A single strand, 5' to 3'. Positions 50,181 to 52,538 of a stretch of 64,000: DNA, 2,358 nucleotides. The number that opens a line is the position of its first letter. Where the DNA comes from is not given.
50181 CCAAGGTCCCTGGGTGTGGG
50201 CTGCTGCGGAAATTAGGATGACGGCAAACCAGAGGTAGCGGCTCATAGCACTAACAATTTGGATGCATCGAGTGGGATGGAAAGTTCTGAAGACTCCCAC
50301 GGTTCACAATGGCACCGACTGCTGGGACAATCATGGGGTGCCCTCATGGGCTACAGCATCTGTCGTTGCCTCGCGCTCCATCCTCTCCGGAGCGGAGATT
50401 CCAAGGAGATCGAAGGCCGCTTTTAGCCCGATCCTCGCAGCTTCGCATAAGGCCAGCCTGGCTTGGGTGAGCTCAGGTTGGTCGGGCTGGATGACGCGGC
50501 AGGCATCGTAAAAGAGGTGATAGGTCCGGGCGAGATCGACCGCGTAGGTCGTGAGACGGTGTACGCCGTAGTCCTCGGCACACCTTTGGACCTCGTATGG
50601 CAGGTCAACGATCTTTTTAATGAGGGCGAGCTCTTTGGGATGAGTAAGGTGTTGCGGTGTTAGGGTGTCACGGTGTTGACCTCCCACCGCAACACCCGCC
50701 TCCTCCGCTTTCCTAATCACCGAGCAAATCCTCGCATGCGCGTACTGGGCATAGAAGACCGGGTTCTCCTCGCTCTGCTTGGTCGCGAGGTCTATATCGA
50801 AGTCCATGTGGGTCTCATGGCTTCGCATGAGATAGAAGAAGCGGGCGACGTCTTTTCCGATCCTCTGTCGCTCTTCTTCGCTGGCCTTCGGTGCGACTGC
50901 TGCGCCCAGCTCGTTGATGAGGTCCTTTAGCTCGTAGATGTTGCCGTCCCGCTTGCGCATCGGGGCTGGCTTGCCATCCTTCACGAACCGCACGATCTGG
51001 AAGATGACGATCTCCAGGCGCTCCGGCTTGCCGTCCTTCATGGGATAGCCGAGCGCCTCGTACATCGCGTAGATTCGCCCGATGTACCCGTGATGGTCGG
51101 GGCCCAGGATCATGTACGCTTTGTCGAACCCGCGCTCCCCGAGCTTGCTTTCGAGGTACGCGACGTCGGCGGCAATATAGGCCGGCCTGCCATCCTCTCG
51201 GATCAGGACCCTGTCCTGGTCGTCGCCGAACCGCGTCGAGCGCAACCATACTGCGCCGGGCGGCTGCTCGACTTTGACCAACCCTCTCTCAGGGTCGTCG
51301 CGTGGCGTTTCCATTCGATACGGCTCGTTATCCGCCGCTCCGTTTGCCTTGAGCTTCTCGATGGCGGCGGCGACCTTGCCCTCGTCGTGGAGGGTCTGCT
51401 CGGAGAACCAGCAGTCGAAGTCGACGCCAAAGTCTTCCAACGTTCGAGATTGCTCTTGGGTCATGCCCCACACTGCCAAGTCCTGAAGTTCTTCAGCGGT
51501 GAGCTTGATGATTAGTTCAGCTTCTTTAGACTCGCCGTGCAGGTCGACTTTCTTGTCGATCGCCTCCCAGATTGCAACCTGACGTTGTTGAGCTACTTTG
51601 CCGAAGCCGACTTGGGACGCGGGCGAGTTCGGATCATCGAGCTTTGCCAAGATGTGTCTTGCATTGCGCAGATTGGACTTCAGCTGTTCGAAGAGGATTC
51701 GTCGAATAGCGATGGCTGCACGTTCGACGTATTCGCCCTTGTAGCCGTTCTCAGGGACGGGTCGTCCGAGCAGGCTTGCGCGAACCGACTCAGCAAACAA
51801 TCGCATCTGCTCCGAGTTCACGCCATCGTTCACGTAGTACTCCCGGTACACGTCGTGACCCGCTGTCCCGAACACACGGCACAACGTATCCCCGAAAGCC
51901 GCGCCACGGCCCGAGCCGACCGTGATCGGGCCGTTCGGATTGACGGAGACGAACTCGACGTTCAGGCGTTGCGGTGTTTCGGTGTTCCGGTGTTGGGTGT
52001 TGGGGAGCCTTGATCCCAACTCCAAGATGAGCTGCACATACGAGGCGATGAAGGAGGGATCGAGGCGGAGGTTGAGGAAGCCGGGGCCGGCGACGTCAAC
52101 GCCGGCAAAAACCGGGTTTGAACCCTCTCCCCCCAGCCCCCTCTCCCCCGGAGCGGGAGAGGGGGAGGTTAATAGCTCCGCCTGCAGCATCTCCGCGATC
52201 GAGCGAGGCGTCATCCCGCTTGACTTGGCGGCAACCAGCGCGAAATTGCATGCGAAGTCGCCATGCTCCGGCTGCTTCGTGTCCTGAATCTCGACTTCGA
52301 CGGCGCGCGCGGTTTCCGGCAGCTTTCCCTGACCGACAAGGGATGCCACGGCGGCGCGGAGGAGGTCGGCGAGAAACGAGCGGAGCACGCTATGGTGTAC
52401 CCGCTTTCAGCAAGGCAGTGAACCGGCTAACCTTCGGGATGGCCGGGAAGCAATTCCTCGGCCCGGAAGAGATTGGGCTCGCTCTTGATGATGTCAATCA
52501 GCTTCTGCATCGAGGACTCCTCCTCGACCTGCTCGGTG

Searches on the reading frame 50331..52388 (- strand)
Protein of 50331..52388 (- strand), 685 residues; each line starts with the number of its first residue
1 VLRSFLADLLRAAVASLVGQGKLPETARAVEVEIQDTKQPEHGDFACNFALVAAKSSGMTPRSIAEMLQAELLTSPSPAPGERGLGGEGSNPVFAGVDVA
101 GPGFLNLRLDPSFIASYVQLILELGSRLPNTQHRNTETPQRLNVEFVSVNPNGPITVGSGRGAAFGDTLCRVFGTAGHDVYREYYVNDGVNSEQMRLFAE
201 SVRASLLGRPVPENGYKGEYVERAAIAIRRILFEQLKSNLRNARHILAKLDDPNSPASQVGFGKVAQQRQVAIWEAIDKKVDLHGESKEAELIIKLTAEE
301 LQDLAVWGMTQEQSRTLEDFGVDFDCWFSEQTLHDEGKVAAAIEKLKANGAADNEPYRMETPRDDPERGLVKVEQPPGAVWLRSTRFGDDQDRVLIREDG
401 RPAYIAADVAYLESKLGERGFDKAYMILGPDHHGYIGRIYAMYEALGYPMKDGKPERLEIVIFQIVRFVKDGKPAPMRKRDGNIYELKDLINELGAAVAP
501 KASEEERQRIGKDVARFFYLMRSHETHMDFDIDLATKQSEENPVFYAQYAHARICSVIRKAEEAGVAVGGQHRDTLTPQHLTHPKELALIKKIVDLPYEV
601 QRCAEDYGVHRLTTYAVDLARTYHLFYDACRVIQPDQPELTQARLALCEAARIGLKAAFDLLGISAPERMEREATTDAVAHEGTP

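Call 75: search_protein_families(library=pfam, proteins=[window:50331-52388:-], max_evalue=0.0001)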
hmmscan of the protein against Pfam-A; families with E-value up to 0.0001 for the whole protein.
window:50331-52388:- (685 aa): 3 families
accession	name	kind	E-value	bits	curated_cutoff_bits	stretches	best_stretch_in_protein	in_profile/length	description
PF05746.21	DALR_1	-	2.2e-34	118.4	22.3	1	548-670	2-117/117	DALR anticodon binding domain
PF03485.21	Arg_tRNA_synt_N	-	1.7e-15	57.8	21.5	1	6-109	3-85/85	Arginyl tRNA synthetase N terminal domain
PF00750.26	tRNA-synt_1d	-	5.6e-13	49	23.3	1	367-510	179-314/349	tRNA synthetases class I (R), catalytic domain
